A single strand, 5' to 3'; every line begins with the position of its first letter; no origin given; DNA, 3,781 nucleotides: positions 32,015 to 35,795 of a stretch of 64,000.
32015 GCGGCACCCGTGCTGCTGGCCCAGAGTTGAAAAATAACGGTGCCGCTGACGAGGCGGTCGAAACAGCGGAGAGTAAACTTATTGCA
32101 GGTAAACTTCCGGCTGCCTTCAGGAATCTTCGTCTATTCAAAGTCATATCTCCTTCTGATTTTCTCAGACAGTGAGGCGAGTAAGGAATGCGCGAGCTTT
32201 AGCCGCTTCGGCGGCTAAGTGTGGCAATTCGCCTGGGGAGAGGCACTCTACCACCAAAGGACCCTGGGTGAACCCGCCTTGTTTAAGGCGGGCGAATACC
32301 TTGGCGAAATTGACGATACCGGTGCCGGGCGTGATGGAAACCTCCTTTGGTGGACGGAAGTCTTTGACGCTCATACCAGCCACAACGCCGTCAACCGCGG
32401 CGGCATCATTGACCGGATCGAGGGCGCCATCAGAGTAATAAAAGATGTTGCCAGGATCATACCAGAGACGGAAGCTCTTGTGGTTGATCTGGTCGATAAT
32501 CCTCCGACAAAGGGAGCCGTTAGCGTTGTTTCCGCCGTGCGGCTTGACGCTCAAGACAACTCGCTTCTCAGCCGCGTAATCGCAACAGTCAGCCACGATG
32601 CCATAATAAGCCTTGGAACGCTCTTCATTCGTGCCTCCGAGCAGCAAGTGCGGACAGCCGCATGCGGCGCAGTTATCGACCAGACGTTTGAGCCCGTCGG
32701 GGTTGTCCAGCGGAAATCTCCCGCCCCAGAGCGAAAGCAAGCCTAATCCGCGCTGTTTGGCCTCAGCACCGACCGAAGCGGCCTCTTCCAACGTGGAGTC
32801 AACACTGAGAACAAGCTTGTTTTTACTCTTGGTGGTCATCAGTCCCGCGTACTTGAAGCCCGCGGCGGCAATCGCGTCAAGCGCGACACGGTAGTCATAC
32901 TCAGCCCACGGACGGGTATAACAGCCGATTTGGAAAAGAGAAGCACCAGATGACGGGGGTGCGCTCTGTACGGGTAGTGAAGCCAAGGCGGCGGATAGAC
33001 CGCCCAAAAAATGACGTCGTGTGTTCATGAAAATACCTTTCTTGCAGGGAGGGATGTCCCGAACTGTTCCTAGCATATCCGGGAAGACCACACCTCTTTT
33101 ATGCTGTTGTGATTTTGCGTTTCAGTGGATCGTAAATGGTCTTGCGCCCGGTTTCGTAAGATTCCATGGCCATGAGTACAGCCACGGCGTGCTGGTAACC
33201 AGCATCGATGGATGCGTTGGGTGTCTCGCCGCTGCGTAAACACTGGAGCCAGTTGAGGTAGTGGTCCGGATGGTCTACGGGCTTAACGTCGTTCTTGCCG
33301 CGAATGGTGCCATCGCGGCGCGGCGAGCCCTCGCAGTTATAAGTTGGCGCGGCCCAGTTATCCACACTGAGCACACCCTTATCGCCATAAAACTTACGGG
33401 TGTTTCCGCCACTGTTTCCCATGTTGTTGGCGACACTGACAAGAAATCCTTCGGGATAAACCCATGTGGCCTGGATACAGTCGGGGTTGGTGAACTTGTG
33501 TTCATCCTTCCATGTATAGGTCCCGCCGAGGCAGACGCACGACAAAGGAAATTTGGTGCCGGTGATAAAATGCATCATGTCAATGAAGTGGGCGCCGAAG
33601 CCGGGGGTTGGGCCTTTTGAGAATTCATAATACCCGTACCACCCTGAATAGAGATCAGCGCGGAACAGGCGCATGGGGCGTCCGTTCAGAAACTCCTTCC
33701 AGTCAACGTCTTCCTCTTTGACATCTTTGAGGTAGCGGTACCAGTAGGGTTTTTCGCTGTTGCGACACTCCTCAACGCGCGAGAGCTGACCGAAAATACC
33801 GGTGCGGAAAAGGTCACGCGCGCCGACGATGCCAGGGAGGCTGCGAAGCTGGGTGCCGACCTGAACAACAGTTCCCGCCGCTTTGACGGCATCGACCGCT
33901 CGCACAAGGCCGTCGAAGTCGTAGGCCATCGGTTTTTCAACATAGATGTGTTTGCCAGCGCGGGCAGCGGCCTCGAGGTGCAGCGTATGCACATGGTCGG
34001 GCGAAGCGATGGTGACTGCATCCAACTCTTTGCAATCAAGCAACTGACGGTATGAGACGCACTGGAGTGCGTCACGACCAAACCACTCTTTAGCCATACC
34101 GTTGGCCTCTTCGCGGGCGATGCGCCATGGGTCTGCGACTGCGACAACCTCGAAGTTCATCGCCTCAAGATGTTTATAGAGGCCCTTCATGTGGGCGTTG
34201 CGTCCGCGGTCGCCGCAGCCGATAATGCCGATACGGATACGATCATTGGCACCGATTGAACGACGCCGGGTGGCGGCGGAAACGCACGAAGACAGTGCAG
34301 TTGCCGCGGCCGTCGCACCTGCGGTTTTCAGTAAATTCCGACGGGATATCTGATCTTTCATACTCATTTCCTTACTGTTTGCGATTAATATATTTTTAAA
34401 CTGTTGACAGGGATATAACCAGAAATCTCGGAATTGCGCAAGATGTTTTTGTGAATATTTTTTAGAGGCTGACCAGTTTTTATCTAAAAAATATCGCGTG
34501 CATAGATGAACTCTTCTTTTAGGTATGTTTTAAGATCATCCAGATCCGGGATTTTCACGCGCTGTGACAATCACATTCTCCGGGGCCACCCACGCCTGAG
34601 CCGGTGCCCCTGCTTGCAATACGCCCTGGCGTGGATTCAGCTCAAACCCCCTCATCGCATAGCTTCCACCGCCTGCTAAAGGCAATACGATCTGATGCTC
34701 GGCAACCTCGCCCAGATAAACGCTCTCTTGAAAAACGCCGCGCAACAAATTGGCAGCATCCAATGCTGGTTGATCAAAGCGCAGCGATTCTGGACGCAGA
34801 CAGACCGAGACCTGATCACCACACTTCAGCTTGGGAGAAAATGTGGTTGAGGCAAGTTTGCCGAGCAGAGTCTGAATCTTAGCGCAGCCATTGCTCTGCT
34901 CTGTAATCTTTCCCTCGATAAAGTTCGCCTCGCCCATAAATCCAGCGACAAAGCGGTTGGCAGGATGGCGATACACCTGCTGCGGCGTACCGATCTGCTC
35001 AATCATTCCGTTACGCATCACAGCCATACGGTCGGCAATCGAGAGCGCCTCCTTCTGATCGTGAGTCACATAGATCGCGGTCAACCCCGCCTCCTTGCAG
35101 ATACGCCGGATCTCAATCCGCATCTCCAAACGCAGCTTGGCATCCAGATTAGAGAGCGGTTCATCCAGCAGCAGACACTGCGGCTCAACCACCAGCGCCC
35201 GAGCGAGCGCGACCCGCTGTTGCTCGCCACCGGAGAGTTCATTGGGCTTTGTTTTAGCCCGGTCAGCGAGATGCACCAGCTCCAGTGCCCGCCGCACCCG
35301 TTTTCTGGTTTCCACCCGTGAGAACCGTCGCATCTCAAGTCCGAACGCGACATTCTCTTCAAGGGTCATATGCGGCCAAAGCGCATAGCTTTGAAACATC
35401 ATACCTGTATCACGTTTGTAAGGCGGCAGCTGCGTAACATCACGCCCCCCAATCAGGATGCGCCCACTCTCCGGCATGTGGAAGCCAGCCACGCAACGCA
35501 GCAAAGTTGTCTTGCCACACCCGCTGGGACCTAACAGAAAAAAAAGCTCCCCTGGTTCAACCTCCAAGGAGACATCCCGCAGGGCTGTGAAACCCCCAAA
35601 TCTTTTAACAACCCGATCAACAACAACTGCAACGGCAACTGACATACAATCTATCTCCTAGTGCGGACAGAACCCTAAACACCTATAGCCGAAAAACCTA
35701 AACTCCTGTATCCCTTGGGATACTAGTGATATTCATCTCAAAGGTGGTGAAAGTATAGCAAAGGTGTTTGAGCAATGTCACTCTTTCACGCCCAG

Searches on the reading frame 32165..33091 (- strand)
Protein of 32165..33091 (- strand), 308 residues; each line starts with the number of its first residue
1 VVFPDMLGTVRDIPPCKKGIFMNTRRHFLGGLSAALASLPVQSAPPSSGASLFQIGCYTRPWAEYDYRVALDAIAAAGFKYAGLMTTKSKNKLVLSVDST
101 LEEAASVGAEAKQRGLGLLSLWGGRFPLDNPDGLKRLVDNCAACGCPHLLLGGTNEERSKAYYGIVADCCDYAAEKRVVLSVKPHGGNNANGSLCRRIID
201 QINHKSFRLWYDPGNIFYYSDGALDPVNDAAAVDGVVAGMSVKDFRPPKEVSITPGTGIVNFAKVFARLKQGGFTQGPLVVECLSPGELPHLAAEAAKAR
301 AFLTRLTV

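Call 42: search_protein_families(library=pfam, proteins=[window:32165-33091:-], max_evalue=0.001)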
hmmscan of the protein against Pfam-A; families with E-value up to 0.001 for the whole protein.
window:32165-33091:- (308 aa): 1 family
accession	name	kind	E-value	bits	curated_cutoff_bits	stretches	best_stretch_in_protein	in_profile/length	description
PF01261.30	AP_endonuc_2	-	4.2e-22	79.5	31.1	1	71-303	1-246/249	Xylose isomerase-like TIM barrel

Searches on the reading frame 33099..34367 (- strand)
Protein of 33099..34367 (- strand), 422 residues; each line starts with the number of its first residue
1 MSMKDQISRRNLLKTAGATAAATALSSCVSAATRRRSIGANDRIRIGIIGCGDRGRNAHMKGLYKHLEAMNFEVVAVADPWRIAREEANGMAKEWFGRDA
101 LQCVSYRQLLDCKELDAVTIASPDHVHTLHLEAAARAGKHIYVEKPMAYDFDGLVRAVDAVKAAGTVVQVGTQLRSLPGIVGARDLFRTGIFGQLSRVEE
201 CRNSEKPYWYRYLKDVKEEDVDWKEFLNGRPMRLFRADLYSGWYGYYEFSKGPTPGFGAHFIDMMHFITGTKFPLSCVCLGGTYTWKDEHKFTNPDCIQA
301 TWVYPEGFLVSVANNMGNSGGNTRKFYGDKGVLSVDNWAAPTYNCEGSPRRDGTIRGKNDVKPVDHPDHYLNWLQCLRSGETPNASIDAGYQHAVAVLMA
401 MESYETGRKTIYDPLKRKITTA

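Call 42: search_protein_families(library=pfam, proteins=[window:33099-34367:-], max_evalue=0.001)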
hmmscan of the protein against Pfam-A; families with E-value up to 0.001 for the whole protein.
window:33099-34367:- (422 aa): 4 families
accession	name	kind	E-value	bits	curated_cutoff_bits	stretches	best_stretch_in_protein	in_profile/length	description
PF01408.29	GFO_IDH_MocA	-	1.7e-17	64.7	24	1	44-171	1-119/120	Oxidoreductase family, NAD-binding Rossmann fold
PF02894.22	GFO_IDH_MocA_C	-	5.4e-08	33.3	22.9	1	236-409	24-215/218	Oxidoreductase family, C-terminal alpha/beta domain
PF10518.14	TAT_signal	-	9.5e-07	28.9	22.7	1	6-25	1-20/21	TAT (twin-arginine translocation) pathway signal sequence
PF22725.1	GFO_IDH_MocA_C3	-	4.6e-06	27.1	27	1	241-333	33-123/124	GFO/IDH/MocA C-terminal domain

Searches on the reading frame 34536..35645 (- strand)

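Call 42: search_protein_families(library=pfam, proteins=[window:34536-35645:-], max_evalue=0.001)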
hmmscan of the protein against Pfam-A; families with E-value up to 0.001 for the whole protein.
window:34536-35645:- (369 aa): 5 families
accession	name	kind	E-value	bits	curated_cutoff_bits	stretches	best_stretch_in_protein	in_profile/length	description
PF00005.33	ABC_tran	-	1.7e-37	129.5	25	1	22-164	1-136/137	ABC transporter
PF13304.12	AAA_21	-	2.1e-05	25.2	27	0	34-54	1-21/304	AAA domain, putative AbiEii toxin, Type IV TA system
PF02463.25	SMC_N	-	0.00017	21.5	40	0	118-197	118-199/220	RecF/RecN/SMC N terminal domain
PF08402.16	TOBE_2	-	0.00033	21.2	21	1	281-360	1-75/76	TOBE domain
PF13476.12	AAA_23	-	0.00048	21.3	27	1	14-52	5-39/201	AAA domain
